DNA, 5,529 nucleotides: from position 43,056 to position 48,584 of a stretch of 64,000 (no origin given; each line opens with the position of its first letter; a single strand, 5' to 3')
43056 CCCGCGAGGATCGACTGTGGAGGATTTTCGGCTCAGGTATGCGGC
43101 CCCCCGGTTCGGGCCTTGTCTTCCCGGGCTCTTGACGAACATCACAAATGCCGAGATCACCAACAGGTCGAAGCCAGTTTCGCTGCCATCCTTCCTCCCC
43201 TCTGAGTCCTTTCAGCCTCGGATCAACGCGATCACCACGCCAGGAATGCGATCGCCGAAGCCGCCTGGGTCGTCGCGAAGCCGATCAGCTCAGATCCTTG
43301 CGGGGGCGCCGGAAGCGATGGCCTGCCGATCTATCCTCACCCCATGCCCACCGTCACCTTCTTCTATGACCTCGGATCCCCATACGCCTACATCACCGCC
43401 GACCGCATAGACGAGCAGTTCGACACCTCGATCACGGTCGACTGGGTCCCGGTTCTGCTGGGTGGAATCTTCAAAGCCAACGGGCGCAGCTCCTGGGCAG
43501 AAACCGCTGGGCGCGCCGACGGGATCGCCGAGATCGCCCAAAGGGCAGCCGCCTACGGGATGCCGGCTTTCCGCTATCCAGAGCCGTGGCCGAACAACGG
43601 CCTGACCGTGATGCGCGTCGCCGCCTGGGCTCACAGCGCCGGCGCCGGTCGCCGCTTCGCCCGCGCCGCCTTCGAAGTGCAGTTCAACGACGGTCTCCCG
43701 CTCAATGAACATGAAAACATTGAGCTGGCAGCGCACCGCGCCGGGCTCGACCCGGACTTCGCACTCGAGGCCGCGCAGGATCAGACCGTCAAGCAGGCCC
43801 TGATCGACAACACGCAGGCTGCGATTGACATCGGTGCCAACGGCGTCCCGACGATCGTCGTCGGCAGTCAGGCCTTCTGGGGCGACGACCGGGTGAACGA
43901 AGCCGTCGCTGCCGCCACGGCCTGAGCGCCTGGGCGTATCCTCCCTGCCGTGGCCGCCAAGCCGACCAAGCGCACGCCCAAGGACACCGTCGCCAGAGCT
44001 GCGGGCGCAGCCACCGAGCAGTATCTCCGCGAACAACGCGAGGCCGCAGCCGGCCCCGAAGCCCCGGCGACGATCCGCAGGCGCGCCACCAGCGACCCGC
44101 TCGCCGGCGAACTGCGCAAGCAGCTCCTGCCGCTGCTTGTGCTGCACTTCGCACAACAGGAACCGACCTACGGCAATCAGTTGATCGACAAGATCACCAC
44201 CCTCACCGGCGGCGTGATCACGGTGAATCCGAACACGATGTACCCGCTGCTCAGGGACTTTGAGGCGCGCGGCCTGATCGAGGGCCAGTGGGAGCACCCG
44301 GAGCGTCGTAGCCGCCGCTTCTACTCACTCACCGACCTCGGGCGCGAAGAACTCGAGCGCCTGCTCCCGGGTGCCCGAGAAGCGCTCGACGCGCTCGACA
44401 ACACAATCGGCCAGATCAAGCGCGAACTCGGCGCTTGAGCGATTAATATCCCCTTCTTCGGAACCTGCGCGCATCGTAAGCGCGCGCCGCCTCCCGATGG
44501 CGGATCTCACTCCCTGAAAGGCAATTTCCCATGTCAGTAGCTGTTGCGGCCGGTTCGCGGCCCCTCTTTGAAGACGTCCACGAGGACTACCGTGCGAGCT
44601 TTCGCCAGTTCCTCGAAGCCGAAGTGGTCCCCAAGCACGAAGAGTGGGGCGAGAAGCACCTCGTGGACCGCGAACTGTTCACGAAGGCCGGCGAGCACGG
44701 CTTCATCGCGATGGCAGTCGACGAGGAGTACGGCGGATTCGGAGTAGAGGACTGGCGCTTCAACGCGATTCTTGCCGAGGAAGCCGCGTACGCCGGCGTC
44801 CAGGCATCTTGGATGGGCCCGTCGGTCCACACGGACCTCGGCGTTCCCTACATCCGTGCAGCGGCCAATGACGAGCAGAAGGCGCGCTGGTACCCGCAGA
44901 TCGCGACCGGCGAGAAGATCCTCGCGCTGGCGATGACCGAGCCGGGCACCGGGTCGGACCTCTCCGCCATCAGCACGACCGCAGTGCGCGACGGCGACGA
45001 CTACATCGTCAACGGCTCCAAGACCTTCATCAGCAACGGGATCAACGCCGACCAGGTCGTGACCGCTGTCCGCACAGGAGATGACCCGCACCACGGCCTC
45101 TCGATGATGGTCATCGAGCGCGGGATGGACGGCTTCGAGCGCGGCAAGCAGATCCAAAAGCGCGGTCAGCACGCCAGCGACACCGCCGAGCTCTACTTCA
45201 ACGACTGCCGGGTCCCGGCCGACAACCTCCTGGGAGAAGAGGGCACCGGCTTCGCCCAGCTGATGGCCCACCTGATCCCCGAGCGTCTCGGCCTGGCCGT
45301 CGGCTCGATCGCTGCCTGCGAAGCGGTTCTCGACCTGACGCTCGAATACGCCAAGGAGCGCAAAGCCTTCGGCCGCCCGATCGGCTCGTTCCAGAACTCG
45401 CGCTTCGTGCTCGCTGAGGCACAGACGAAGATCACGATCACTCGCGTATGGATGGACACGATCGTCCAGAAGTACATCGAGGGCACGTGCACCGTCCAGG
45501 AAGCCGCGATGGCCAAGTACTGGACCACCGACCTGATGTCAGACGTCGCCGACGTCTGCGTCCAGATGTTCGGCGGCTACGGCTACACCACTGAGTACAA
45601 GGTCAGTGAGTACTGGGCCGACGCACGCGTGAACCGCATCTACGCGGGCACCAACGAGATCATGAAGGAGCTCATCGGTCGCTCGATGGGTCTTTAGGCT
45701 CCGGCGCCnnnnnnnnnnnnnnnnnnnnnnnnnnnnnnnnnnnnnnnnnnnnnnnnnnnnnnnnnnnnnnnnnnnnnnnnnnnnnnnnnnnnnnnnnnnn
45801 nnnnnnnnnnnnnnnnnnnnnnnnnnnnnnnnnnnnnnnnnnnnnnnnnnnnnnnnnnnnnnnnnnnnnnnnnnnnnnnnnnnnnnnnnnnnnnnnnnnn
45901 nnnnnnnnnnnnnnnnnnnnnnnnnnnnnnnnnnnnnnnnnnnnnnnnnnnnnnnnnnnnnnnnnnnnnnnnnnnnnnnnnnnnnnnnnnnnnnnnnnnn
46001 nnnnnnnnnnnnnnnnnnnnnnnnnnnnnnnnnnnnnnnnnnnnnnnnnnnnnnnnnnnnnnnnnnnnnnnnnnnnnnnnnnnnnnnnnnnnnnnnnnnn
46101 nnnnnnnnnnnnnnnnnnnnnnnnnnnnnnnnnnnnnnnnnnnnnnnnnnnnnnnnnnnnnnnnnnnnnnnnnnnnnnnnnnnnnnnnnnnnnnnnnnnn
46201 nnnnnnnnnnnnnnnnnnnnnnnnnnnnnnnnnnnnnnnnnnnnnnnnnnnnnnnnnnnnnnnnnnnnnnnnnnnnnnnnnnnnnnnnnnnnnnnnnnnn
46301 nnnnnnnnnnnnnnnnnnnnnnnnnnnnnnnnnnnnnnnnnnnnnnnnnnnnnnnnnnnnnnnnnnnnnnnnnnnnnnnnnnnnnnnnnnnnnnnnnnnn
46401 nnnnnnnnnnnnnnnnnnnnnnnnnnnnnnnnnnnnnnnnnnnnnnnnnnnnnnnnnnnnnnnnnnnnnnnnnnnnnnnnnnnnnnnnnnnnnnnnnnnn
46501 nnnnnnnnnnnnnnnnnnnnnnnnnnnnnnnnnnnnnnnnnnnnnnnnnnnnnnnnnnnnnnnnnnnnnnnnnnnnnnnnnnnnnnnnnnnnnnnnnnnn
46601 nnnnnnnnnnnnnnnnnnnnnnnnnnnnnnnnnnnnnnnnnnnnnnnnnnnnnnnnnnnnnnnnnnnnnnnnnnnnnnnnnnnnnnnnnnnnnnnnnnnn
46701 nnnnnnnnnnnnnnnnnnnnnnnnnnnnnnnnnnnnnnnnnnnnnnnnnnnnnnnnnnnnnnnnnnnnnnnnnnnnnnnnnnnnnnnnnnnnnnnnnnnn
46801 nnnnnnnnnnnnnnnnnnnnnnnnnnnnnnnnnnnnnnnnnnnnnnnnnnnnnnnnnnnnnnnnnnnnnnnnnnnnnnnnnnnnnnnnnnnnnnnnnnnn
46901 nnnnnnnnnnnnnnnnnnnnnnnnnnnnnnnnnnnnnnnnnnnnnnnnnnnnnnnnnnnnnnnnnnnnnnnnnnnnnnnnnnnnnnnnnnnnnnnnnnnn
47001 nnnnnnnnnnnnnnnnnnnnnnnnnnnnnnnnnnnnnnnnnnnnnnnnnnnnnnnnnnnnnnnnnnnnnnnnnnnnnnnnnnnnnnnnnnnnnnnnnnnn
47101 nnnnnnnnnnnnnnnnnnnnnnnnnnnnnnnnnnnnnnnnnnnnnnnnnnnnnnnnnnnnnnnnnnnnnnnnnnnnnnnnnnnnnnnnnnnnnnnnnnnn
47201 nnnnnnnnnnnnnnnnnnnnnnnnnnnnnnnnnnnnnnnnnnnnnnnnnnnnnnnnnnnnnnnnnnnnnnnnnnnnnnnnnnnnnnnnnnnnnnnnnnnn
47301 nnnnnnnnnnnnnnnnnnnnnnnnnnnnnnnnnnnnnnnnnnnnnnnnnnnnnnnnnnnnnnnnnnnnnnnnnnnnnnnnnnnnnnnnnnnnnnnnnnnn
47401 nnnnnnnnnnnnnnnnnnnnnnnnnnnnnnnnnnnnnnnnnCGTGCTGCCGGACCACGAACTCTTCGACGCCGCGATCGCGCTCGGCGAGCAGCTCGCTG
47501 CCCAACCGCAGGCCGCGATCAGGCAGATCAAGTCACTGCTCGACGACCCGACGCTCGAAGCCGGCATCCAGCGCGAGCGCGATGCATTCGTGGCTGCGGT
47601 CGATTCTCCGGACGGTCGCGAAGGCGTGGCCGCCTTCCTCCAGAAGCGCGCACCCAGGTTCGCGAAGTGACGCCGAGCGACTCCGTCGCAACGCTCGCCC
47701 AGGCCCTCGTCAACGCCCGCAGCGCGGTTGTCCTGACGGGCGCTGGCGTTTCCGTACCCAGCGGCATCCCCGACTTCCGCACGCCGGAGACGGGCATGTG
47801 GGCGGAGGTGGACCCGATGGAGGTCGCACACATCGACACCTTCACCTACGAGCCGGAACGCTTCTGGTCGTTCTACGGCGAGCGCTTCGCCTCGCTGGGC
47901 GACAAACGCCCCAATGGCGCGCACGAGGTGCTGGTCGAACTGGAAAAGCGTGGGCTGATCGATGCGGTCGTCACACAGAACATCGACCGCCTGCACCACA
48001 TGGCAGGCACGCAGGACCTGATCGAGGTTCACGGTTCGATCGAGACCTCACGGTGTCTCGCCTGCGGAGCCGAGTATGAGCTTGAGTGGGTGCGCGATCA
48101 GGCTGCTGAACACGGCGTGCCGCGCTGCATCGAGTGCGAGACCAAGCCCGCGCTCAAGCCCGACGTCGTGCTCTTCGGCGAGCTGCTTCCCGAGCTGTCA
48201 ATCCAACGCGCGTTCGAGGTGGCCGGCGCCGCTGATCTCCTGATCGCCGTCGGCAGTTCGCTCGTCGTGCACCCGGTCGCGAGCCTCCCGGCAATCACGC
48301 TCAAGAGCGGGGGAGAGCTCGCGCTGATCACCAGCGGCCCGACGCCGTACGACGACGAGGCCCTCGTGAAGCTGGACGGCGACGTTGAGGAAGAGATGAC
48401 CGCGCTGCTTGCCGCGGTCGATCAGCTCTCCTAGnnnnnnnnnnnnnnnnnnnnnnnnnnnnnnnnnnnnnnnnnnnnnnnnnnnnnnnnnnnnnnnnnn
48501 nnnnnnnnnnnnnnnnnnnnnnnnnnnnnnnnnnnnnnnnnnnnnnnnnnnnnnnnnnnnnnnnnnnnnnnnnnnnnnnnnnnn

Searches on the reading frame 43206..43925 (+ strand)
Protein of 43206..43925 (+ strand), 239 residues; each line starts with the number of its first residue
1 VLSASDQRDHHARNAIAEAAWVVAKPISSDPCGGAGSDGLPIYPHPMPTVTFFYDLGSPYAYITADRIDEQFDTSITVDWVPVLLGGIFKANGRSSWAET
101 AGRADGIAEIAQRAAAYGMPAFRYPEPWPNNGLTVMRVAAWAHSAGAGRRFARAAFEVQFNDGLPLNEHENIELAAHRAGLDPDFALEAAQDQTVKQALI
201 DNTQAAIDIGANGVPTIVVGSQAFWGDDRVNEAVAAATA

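Call 72: search_protein_families(library=pfam, proteins=[window:43206-43925:+], max_evalue=0.00001)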
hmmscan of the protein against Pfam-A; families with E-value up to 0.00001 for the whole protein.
window:43206-43925:+ (239 aa): 1 family
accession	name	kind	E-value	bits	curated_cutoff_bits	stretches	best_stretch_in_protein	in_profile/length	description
PF01323.26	DSBA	-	2.1e-27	96.6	25.6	1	49-231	1-184/191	DSBA-like thioredoxin domain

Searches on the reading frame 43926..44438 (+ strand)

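Call 72: search_protein_families(library=pfam, proteins=[window:43926-44438:+], max_evalue=0.00001)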
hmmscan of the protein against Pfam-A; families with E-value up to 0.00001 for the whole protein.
window:43926-44438:+ (170 aa): 1 family
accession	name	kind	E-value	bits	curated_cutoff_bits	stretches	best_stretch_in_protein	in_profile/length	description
PF03551.20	PadR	-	3.8e-19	68.9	27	1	72-145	1-75/75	Transcriptional regulator PadR-like family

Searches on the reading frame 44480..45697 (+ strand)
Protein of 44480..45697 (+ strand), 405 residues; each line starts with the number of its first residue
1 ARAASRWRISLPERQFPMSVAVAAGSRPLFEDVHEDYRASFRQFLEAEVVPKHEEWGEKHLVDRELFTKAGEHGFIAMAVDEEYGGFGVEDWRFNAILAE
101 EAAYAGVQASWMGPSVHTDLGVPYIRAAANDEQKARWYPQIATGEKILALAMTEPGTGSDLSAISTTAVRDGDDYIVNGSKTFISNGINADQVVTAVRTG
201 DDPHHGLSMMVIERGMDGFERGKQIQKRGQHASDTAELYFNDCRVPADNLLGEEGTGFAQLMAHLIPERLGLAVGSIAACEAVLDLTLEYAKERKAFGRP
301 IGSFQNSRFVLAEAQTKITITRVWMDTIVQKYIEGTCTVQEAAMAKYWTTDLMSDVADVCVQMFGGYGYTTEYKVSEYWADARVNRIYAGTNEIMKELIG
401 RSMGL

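Call 72: search_protein_families(library=pfam, proteins=[window:44480-45697:+], max_evalue=0.00001)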
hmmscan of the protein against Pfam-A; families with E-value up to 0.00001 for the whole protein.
window:44480-45697:+ (405 aa): 4 families
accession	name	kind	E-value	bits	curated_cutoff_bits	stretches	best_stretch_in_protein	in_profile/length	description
PF00441.29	Acyl-CoA_dh_1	-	1.6e-42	145.6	22.4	1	255-403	1-149/150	Acyl-CoA dehydrogenase, C-terminal domain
PF02771.21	Acyl-CoA_dh_N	-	1.1e-27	97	22.9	1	33-145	3-113/113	Acyl-CoA dehydrogenase, N-terminal domain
PF02770.24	Acyl-CoA_dh_M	-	3.5e-23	82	33.3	1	149-243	1-97/97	Acyl-CoA dehydrogenase, middle domain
PF08028.16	Acyl-CoA_dh_2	-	2.1e-10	41.5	22.7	1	279-392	10-133/134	Acyl-CoA dehydrogenase, C-terminal domain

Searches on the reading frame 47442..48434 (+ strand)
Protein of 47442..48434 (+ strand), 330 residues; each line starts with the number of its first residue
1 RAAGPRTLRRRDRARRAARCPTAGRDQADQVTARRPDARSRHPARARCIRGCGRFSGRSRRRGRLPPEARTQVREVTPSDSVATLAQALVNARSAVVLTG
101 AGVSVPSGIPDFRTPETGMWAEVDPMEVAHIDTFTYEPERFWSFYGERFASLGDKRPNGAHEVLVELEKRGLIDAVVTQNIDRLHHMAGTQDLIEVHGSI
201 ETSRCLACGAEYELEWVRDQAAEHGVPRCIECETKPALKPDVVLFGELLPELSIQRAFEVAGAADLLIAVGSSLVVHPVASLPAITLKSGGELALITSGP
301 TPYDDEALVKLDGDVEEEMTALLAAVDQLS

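Call 73: search_protein_families(library=pfam, proteins=[window:47442-48434:+], max_evalue=0.00001)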
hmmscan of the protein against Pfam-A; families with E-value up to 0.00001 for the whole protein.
window:47442-48434:+ (330 aa): 1 family
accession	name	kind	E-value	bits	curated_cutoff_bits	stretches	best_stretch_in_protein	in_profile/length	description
PF02146.23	SIR2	-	3.2e-48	164.5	24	1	100-278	1-180/180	Sir2 family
